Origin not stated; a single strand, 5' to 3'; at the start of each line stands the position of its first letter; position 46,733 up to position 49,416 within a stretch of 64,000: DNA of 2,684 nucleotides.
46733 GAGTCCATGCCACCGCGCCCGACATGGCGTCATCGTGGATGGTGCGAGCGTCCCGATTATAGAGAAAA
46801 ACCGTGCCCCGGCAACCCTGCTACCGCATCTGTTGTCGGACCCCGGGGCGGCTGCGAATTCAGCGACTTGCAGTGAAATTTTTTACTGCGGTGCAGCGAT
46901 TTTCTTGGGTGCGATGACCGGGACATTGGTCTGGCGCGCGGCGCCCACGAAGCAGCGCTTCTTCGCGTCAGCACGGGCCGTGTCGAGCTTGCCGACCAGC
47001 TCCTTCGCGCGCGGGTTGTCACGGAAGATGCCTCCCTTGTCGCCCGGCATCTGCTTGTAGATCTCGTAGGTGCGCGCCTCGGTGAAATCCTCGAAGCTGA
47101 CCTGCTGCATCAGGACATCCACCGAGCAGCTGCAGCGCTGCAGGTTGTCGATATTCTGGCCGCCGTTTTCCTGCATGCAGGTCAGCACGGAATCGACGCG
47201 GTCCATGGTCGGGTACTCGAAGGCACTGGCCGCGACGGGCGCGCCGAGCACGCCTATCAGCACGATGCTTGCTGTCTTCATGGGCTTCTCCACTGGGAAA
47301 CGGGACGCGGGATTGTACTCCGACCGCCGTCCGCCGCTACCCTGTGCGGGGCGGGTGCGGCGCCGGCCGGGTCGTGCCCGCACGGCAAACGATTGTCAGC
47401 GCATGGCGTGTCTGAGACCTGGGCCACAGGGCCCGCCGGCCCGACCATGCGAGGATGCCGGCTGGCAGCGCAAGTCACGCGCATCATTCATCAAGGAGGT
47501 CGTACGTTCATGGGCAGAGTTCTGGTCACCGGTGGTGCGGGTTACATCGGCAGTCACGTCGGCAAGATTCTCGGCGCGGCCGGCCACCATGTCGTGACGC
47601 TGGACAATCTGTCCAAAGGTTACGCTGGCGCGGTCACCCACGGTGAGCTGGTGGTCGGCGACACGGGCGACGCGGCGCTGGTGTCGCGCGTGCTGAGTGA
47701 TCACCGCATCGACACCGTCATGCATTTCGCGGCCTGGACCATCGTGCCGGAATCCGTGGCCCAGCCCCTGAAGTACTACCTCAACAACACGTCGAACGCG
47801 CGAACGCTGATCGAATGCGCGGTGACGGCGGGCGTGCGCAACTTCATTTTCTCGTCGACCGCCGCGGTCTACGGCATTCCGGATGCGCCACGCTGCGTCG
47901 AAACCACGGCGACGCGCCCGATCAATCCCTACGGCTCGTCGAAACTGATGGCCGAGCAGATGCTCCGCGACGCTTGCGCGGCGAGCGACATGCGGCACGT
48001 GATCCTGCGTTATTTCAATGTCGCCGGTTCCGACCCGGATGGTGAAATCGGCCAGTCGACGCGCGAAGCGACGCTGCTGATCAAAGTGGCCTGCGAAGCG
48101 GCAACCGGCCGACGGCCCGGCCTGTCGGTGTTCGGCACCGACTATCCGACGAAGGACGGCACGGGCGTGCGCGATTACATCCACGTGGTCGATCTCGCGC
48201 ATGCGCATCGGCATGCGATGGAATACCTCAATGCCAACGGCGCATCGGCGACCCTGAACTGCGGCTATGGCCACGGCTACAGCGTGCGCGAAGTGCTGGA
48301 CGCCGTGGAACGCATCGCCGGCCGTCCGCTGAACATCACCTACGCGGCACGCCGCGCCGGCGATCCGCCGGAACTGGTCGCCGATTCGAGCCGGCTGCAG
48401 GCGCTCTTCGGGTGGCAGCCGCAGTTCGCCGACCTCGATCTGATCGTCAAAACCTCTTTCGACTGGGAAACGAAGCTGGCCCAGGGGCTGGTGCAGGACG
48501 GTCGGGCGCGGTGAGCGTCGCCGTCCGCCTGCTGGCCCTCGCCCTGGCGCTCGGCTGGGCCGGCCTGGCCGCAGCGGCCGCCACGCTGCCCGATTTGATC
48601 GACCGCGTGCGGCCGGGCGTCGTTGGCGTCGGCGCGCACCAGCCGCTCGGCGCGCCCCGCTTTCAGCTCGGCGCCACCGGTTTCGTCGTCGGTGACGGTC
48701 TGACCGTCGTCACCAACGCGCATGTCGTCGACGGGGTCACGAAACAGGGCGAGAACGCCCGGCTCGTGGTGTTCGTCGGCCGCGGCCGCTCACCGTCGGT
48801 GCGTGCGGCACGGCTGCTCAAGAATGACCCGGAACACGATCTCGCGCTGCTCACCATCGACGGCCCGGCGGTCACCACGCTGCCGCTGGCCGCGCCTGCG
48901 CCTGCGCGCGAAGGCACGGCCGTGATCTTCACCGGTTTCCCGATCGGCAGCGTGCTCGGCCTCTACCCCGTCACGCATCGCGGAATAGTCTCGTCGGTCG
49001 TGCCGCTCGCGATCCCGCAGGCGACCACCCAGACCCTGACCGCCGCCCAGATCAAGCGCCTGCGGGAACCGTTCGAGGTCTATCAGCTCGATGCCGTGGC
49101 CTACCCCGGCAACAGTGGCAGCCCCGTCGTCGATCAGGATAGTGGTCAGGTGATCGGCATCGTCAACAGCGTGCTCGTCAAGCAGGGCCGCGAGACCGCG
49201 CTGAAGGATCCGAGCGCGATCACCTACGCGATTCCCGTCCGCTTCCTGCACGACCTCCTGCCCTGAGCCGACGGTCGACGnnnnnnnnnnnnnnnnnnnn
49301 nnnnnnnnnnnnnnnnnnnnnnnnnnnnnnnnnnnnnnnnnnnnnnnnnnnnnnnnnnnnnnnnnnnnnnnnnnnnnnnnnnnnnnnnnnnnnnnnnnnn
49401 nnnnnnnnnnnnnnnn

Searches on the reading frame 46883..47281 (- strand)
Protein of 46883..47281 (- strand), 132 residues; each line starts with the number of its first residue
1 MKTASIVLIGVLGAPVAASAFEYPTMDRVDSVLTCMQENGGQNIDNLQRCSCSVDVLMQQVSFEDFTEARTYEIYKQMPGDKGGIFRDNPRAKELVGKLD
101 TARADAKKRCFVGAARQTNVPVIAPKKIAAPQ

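Call 43: predict_structure(alignment_id=A3)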
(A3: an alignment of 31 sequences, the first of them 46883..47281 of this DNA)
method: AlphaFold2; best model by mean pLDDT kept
length: 132 residues; sequences in the alignment: 31
mean_pLDDT: 76.1   pTM: 0.57
mean pLDDT of the five models: 76.1, 72.3, 72.1, 70.8, 70.8
residues with pLDDT >= 90: 2; 70-90: 88; 50-70: 40; < 50: 2
segments of 3 or more residues with pLDDT < 50: none
pLDDT, mean of each block of 10 residues (from residue 1): 61 57 77 86 86 88 86 82 76 87 88 67 52 53
secondary structure, 60 per line:
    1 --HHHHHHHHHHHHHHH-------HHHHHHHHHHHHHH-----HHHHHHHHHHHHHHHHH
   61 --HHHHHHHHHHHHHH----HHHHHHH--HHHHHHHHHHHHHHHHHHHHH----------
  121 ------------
elements in order: H3-17 H25-38 H44-60 H63-76 H81-87 H90-110

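Call 46: fold_search(model_id=the predicted structure, library=pdb)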
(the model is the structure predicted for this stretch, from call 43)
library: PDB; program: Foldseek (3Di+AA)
matches with E <= 10: 109; with E <= 0.001: 0
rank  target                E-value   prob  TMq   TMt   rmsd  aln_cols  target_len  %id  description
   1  5zq2_C                1.1e+00  0.14  0.21  0.05  14.6       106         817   12  SidE apo form (released 2018-05-23)
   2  1jwe_MODEL_1_A        1.8e+00  0.08  0.16  0.19  14.6        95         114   16  NMR Structure of the N-Terminal Domain of E. Coli Dnab Helicase (released 1999-01-27)
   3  8iei_B                2.1e+00  0.15  0.26  0.15  10.0        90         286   16  Cryo-EM structure of GPR156A/B of G-protein free GPR156 (local refine) (released 2024-02-14)
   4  5u0a_C                2.2e+00  0.04  0.14  0.06  12.3       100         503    7  CRISPR RNA-guided surveillance complex (released 2017-08-09)
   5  8szi_A                2.8e+00  0.09  0.24  0.06  13.1       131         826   11  Cryo-EM structure of PAM-free human calcium-sensing receptor CaSR-Gi complex in lipid nanodiscs (released 2024-02-07)
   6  2mgy_MODEL_1_A        2.9e+00  0.06  0.19  0.16  19.1       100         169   16  Solution structure of the mitochondrial translocator protein (TSPO) in complex with its high-affinity ligand P (released 2014-04-02)
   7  9uyj_R                3.4e+00  0.28  0.27  0.13   8.1        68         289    9  Cryo-EM structure of the G protein-coupled receptor 1 (GPR1) bound to chemerin and beta-arrestin 1 (Conformation 3) (released 2025-11-19)
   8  3w5k_A                3.4e+00  0.09  0.23  0.05  11.8        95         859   16  Crystal structure of Snail1 and importin beta complex (released 2014-03-05)
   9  2x9d                  3.4e+00  0.08  0.25  0.20  10.1       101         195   17  Tet repressor (class D) in complex with iso-7-chlortetracycline (released 2011-03-23)
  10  9as7                  3.4e+00  0.07  0.18  0.11  10.7        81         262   17  Local refinement of 5-HT2AR bound to psilocin in complex with a mini-Gq and scFv16 obtained by cryo-electron microscopy  (released 2025-04-02)
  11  3plt_A                3.4e+00  0.06  0.19  0.13  25.5       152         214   12  Crystal structure of Lsp1 from Saccharomyces cerevisiae (released 2011-06-22)
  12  5wc1                  3.4e+00  0.03  0.14  0.09  13.7       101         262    8  katanin AAA ATPase domain (released 2017-08-09)
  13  6c66_A                3.4e+00  0.03  0.15  0.06  13.0       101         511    7  CRISPR RNA-guided surveillance complex, pre-nicking (released 2018-06-27)
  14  1zkr_B                3.6e+00  0.12  0.28  0.26   8.2       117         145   15  Crystal structure of the major cat allergen Fel d 1 (1+2) (released 2006-05-16)
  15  8q4h_C                3.8e+00  0.11  0.23  0.31  13.4       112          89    7  a membrane-bound menaquinol:organohalide oxidoreductase complex RDH complex (released 2023-10-18)
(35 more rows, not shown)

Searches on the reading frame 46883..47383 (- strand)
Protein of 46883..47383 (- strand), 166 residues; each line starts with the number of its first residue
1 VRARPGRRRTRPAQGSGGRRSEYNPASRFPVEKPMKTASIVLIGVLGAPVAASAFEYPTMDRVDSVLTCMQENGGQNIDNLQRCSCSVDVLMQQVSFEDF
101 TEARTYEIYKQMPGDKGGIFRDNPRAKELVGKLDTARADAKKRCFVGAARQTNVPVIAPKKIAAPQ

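Call 3: search_protein_families(library=ncbifam, proteins=[window:46883-47383:-], max_evalue=0.001)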
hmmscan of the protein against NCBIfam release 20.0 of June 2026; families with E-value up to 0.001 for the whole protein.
window:46883-47383:- (166 aa): 0 families

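Call 4: search_protein_families(library=pfam, proteins=[window:46883-47383:-], max_evalue=0.001)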
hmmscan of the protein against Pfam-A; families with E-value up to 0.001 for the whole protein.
window:46883-47383:- (166 aa): 0 families

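Call 28: search_solved_structures(query=window:46883-47383:-, max_evalue=1)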
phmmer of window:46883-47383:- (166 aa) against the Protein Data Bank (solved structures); distinct sequences matched with E-value up to 1: 1.
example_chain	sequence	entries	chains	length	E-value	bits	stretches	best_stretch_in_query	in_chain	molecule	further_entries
5ly0_A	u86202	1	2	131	0.13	15.5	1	27-119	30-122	LOB family transfactor Ramosa2.1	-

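Call 34: find_homologous_proteins(query=window:46883-47284:-, max_evalue=0.001)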
Query window:46883-47284:- (133 aa): 94 proteins with E <= 0.001 among 105 candidates.
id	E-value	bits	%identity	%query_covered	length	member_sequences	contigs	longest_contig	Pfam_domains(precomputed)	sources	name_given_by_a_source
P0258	2.8e-81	287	100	99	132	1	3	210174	-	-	-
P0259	1.4e-76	272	94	99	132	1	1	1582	-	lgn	-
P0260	7.7e-67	241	83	99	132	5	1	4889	-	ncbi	-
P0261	1.4e-66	240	85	84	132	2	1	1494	-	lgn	-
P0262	5.9e-66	238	80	99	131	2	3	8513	-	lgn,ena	-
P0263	6.4e-65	235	79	99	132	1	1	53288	-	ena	-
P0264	6.6e-64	231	79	99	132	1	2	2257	-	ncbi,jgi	-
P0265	1.1e-63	231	79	99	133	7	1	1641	-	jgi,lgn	jgi:hypothetical protein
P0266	1.9e-63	230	80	99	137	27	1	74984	-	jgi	jgi:hypothetical protein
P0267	4.7e-63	229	77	99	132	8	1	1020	-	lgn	-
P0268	6.5e-63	228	78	99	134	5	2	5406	-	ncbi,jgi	jgi:hypothetical protein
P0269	3.3e-62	226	77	99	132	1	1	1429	-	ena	-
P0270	4.6e-62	225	77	99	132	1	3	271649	-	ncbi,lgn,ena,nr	ncbi:MAG TPA: hypothetical protein PJ986_04900 [Gammaproteobacteria bacterium]|nr:hypothetical prote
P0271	8.5e-62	224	77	99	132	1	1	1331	-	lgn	-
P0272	2.7e-61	223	75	99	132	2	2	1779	-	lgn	-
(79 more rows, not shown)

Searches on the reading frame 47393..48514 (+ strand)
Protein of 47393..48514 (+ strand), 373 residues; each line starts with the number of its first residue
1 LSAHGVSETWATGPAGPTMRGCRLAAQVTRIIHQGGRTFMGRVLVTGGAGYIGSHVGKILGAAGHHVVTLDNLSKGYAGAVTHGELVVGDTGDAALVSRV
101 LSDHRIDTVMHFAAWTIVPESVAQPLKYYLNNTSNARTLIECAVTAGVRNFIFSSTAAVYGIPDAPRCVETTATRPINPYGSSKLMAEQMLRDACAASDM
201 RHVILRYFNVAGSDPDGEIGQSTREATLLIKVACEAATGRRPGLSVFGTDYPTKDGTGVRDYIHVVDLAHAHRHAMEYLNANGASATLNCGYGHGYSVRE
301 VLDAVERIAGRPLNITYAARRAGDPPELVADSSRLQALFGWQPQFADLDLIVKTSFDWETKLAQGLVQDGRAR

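Call 3: search_protein_families(library=ncbifam, proteins=[window:47393-48514:+], max_evalue=0.001)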
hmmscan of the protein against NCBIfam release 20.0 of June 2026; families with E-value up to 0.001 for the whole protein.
window:47393-48514:+ (373 aa): 26 families (the best 25 are shown)
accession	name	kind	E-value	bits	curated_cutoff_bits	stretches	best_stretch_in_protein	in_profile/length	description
TIGR01179.1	galE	equivalog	5.6e-129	429.7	262.3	1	42-364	1-330/332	UDP-glucose 4-epimerase GalE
NF007956.0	PRK10675.1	subfamily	5.1e-80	269.1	394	1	42-366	2-336/338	UDP-glucose 4-epimerase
TIGR02197.1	heptose_epim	equivalog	3.3e-32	111.9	274.6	1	43-318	1-269/316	ADP-glyceromanno-heptose 6-epimerase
TIGR01181.1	dTDP_gluc_dehyt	equivalog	1.1e-29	103.5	365.1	1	42-360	1-312/321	dTDP-glucose 4,6-dehydratase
TIGR04180.1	EDH_00030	hypoth_equivalog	4.1e-24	85.2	475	1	43-345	1-296/297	NAD-dependent 4,6-dehydratase LegB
TIGR03466.1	HpnA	hypoth_equivalog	2.7e-19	69.2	367.65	1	42-277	2-218/327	hopanoid-associated sugar epimerase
NF008360.0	PRK11150.1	equivalog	8e-17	61.4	452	1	43-306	2-251/310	ADP-glyceromanno-heptose 6-epimerase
NF011728.1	PRK15181.1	equivalog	7.3e-14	51.5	760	1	42-213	17-198/348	Vi polysaccharide biosynthesis UDP-N-acetylglucosaminuronic acid C-4 epimerase TviC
NF007490.0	PRK10084.1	subfamily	3.7e-12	45.9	649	1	42-348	2-324/361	dTDP-glucose 4,6-dehydratase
TIGR01214.1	rmlD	equivalog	4e-12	45.8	224.05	1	42-207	1-147/285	dTDP-4-dehydrorhamnose reductase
NF042423.1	oxyalk_red_Shew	equivalog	4.1e-12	45.8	580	1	41-212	9-176/331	2-alkyl-3-oxoalkanoate reductase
NF047922.1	GDPFucSynFcl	equivalog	5.7e-12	45.7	500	1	42-357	4-299/308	GDP-L-fucose synthase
NF043036.1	ErythonDh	equivalog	2.3e-11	43.5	325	1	42-193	2-162/321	D-erythronate dehydrogenase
NF007582.0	PRK10217.1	equivalog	3.5e-11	42.8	698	1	40-309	1-267/355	dTDP-glucose 4,6-dehydratase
NF042422.1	oxyalk_red_OleD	equivalog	3.2e-10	39.9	580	1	42-312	2-253/329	2-alkyl-3-oxoalkanoate reductase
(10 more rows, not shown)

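Call 4: search_protein_families(library=pfam, proteins=[window:47393-48514:+], max_evalue=0.001)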
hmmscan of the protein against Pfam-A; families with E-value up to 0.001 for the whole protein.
window:47393-48514:+ (373 aa): 8 families
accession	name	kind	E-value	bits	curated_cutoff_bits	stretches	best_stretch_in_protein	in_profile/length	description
PF01370.27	Epimerase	-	4e-51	174.2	20.9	1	43-291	1-240/240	NAD dependent epimerase/dehydratase family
PF16363.11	GDP_Man_Dehyd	-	6.5e-48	164.3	27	1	44-346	1-324/332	GDP-mannose 4,6 dehydratase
PF04321.23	RmlD_sub_bind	-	6.7e-16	58.6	27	1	42-210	2-151/287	RmlD substrate binding domain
PF02719.21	Polysacc_synt_2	-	3.6e-15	56.4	20.2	1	43-213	1-174/293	Polysaccharide biosynthesis protein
PF13460.12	NAD_binding_10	-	6.8e-10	39.6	27.2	1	47-208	1-144/184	NAD(P)H-binding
PF01073.25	3Beta_HSD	-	9.5e-10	38.4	22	1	44-196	1-162/280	3-beta hydroxysteroid dehydrogenase/isomerase family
PF07993.18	NAD_binding_4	-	2.4e-07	30.6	20.1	1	104-232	87-228/258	Male sterility protein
PF05368.20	NmrA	-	9.4e-07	29.1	27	1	42-157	4-108/298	NmrA-like family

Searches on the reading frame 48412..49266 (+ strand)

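Call 3: search_protein_families(library=ncbifam, proteins=[window:48412-49266:+], max_evalue=0.001)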
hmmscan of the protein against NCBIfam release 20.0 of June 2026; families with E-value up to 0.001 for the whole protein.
window:48412-49266:+ (284 aa): 10 families
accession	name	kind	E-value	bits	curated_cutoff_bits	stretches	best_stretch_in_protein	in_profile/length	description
NF033740.0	MarP_fam_protase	equivalog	1.5e-19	70.3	250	1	61-251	188-351/390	MarP family serine protease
TIGR02037.1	degP_htrA_DO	subfamily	1.2e-15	57.4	416.2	1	88-279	62-220/434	Do family serine endopeptidase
NF041521.1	HhoA_HhoB_HtrA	equivalog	7.1e-13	48.5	450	1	89-258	60-203/335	HhoA/HhoB/HtrA family serine endopeptidase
NF050055.1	SerProtHtrAMycob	equivalog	7.8e-11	41.6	800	1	89-276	230-396/502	serine protease HtrA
NF047968.1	SerProtHtrA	equivalog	2.2e-10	40.4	470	1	87-260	88-238/357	serine protease HtrA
TIGR02038.1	protease_degS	equivalog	1.8e-09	37.2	422.95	1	90-283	82-243/351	outer membrane-stress sensor serine endopeptidase DegS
NF040961.1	MamO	equivalog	1.5e-07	30.1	800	1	56-258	72-247/648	magnetosome protein MamO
NF008147.1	PRK10898.1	equivalog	7.4e-06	25.3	408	1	89-278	81-239/352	outer membrane-stress sensor serine endopeptidase DegS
NF053637.1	SerProtHtrAspr2045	equivalog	1.3e-05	24.3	650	1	99-275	119-271/394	serine protease HtrA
NF008189.1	PRK10942.1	equivalog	8.2e-05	21.2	720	1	86-277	114-272/477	serine endoprotease DegP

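Call 4: search_protein_families(library=pfam, proteins=[window:48412-49266:+], max_evalue=0.001)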
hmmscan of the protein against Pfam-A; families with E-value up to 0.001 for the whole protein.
window:48412-49266:+ (284 aa): 2 families
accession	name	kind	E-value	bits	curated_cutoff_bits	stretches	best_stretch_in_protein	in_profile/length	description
PF13365.12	Trypsin_2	-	5.9e-27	95.6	27.6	1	88-250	1-144/144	Trypsin-like peptidase domain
PF00089.32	Trypsin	-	2e-11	44.6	20.6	1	86-256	25-200/220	Trypsin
